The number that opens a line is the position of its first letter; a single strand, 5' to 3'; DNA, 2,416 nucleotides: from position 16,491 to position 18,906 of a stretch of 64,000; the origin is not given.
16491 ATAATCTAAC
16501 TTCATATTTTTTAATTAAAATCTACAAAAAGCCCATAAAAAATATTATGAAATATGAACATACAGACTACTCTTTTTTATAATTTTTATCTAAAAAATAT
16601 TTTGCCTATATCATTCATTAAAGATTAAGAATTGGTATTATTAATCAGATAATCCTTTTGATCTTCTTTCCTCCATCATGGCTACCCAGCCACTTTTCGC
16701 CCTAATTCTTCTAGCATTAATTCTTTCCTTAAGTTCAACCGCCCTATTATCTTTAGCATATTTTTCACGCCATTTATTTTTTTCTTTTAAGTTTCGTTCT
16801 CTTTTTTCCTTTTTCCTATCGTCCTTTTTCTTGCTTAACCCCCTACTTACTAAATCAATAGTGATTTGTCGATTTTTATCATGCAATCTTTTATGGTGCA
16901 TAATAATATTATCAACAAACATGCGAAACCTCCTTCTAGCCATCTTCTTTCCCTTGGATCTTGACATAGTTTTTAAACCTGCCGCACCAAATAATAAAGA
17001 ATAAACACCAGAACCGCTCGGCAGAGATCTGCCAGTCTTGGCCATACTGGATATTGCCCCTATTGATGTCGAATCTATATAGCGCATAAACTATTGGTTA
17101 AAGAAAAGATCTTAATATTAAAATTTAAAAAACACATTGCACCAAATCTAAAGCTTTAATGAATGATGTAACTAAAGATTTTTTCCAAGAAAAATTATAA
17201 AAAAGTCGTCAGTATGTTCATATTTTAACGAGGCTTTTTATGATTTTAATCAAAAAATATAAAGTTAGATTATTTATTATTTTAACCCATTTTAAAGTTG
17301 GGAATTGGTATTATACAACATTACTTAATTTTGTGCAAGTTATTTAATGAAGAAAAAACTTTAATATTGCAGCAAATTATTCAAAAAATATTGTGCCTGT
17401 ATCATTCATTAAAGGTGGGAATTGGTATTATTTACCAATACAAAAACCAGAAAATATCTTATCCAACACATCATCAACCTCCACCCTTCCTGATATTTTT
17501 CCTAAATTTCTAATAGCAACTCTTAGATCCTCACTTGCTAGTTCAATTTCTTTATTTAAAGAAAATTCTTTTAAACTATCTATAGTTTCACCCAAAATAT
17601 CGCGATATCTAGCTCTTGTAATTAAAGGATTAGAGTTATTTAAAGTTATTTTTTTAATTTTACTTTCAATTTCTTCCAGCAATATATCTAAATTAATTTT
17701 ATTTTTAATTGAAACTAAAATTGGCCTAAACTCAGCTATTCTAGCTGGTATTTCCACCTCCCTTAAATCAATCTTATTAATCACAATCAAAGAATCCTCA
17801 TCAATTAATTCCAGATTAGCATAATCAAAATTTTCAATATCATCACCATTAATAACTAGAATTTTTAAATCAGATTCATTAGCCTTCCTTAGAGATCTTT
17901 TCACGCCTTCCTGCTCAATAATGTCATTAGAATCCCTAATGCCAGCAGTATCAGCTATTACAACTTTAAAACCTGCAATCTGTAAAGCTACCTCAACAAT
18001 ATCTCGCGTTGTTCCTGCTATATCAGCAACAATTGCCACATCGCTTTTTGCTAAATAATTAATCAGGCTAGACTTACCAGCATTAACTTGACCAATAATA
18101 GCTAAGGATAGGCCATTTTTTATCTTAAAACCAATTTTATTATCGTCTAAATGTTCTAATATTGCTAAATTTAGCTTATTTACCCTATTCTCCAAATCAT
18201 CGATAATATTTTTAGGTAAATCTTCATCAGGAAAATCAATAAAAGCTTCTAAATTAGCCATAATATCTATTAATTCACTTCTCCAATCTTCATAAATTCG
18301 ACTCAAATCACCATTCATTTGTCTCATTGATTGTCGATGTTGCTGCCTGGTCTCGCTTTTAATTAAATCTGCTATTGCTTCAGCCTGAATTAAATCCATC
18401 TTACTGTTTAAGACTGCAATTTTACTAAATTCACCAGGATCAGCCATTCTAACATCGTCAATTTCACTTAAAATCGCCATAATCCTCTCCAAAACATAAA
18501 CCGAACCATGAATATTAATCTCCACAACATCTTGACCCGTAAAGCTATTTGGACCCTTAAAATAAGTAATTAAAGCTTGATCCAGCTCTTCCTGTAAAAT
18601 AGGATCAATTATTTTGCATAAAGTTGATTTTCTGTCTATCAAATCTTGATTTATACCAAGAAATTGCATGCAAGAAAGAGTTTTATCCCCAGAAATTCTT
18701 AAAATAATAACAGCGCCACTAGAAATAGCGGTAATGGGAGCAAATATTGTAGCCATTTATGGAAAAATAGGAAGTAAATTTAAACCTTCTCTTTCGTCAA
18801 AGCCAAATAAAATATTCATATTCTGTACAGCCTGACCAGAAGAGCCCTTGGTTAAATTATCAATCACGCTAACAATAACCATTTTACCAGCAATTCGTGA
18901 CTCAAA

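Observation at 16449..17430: Composite-transposon-like arrangement: two inverted full-length MITEs bracket one orphan basic ORF between truA and mnmE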

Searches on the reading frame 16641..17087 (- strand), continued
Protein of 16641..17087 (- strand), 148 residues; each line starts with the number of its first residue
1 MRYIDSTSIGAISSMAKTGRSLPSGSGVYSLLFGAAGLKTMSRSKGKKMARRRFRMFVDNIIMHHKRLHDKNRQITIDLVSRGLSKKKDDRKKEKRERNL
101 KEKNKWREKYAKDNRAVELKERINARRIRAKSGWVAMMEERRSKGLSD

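Call 48: find_encoding_contigs(protein=P0002, flank=5000, max_places=3)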
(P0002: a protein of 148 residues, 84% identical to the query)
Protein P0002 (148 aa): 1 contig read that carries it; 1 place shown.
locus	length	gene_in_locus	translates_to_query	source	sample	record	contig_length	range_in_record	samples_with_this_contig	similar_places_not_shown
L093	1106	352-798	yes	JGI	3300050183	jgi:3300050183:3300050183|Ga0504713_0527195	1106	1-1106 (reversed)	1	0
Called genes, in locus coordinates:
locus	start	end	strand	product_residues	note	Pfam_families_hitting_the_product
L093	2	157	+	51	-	?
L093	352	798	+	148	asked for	-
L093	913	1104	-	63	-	?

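Call 49: search_protein_families(library=pfam, proteins=[P0019, P0020, P0021, P0022, P0025, P0027, P0028, P0030, P0035, P0037], max_evalue=0.5)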
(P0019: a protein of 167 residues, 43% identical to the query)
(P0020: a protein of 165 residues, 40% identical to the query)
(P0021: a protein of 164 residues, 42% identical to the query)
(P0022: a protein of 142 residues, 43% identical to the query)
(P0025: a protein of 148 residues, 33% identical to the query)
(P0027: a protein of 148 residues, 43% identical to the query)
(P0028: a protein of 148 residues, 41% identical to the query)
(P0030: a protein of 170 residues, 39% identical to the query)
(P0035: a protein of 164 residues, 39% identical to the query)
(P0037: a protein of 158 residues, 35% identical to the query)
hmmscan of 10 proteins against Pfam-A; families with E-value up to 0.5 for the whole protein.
P0019 (167 aa): 4 families
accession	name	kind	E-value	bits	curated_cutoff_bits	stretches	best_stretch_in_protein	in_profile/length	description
PF15881.10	DUF4734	-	0.1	13.3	25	1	57-83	39-65/91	Domain of unknown function (DUF4734)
PF21781.2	DUF6876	-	0.1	13.1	27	1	26-90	3-67/117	Family of unknown function (DUF6876)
PF12783.13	Sec7-like_HUS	-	0.1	12.8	27.3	1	16-110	50-134/161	Mon2/Sec7/BIG1-like, HUS domain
PF00472.26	RF-1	-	0.34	11.3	35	0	71-113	46-88/116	RF-1 domain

P0020 (165 aa): 2 families
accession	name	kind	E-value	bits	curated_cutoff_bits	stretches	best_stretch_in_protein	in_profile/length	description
PF11690.13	DUF3287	-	0.01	16.1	27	1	66-115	49-96/121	Protein of unknown function (DUF3287)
PF15881.10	DUF4734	-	0.034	14.8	25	1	38-82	19-65/91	Domain of unknown function (DUF4734)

P0021 (164 aa): 2 families
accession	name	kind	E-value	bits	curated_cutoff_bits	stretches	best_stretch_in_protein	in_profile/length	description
PF18698.7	HisK_sensor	-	0.0069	17.2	27.3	1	69-121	27-79/126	Histidine kinase sensor domain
PF24786.1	RXYLT1_N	-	0.18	12.5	25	1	30-105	10-83/140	RXYLT1 N-terminal domain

P0022 (142 aa): 1 family
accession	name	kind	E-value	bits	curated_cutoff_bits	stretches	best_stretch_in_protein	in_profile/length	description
PF15881.10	DUF4734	-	0.024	15.3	25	1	23-82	6-66/91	Domain of unknown function (DUF4734)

P0025 (148 aa): 1 family
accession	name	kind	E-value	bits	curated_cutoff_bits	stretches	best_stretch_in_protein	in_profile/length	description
PF15881.10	DUF4734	-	0.0098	16.5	25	1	21-83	3-66/91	Domain of unknown function (DUF4734)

P0027 (148 aa): 1 family
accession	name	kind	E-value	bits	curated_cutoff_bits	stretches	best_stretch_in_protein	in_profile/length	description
PF19566.4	Snx8_BAR_dom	-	0.18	11.7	27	1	46-120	135-210/258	Sorting nexin 8/Mvp1 BAR domain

P0028 (148 aa): 0 families

P0030 (170 aa): 2 families
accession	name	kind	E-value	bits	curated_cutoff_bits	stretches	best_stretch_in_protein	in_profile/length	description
PF15881.10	DUF4734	-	0.035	14.7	25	1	50-84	31-65/91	Domain of unknown function (DUF4734)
PF01986.22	DUF123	-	0.39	11.7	25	1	38-109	6-79/95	Domain of unknown function DUF123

P0035 (164 aa): 2 families
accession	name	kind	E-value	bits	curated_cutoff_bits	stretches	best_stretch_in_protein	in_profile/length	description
PF15881.10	DUF4734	-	0.013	16.1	25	1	43-85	23-65/91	Domain of unknown function (DUF4734)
PF09440.15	eIF3_N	-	0.085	13.6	26.8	1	26-122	4-100/133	eIF3 subunit 6 N terminal domain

P0037 (158 aa): 1 family
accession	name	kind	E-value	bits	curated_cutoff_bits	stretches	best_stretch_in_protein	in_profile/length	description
PF15881.10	DUF4734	-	0.0072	16.9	25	1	47-82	29-64/91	Domain of unknown function (DUF4734)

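Call 66: list_cluster_members(proteins=[P0001, P0028, P0025])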
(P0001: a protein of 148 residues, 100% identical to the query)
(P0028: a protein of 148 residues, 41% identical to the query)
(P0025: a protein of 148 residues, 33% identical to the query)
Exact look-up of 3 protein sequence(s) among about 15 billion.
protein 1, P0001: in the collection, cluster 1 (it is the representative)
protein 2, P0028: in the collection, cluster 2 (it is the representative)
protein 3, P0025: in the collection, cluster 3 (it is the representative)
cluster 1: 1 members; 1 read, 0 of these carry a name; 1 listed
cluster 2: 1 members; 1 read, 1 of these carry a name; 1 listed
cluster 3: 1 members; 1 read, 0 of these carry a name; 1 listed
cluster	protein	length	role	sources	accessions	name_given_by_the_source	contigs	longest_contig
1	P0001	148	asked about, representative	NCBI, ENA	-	-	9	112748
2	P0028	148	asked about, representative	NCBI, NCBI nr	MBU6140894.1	MAG: hypothetical protein KGP29_05020 [Proteobacteria bacterium] | hypothetical protein [Pseudomonadota bacterium]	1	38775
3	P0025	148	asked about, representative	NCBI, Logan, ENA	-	-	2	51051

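Call 76: search_dna_similar(query=window:16641-17087:-, collection=plasmids, mode=protein, max_evalue=0.001, max_rows=10)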
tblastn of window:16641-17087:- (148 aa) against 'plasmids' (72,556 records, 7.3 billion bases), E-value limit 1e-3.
No match.

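Call 77: search_dna_similar(query=window:16641-17087:-, collection=phages, mode=protein, max_evalue=0.001, max_rows=10)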
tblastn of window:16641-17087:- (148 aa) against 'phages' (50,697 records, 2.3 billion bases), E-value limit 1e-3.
No match.

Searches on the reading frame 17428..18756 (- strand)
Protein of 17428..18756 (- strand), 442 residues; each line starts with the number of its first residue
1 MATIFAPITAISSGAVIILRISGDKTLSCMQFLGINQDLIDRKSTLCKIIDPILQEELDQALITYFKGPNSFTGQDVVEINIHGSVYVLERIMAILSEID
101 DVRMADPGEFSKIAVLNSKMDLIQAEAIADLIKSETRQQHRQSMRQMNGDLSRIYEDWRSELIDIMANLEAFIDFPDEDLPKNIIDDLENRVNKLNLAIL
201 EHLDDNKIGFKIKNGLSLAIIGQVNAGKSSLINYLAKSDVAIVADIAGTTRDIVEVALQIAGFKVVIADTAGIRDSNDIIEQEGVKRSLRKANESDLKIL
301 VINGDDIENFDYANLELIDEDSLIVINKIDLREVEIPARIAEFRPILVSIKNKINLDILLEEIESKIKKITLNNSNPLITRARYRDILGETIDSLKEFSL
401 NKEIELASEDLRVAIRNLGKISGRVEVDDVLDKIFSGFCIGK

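Call 6: search_protein_families(library=pfam, proteins=[window:17428-18756:-], max_evalue=1)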
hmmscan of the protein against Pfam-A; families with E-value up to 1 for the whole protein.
window:17428-18756:- (442 aa): 10 families
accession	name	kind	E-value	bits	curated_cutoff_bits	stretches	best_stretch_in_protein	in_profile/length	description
PF12631.12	MnmE_helical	-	5.2e-47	161.1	40.1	1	122-439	1-211/211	MnmE helical domain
PF10396.14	TrmE_N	-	5.9e-30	104.3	29.8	1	3-119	1-117/117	GTP-binding protein TrmE N-terminus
PF01926.29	MMR_HSR1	-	3.1e-22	79.3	21.9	1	218-328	2-113/113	50S ribosome-binding GTPase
PF02421.24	FeoB_N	-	1.1e-09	38.5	27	1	218-331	3-117/156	Ferrous iron transport protein B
PF00350.29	Dynamin_N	-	1.4e-06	28.9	27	1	218-323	1-78/168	Dynamin family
PF16897.10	MMR_HSR1_Xtn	-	0.00019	21.8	35.2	1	321-365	57-102/106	C-terminal region of MMR_HSR1 domain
PF03193.22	RsgA_GTPase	-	0.00051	20.3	30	1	206-274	98-169/174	RsgA GTPase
PF00009.33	GTP_EFTU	-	0.017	15.2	26.5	0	216-238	4-26/188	Elongation factor Tu GTP binding domain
PF00005.33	ABC_tran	-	0.019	16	25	1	207-238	3-34/137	ABC transporter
PF09235.17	SAM_Ste50p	-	0.051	14.3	21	1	367-416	16-62/75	Ste50p, sterile alpha motif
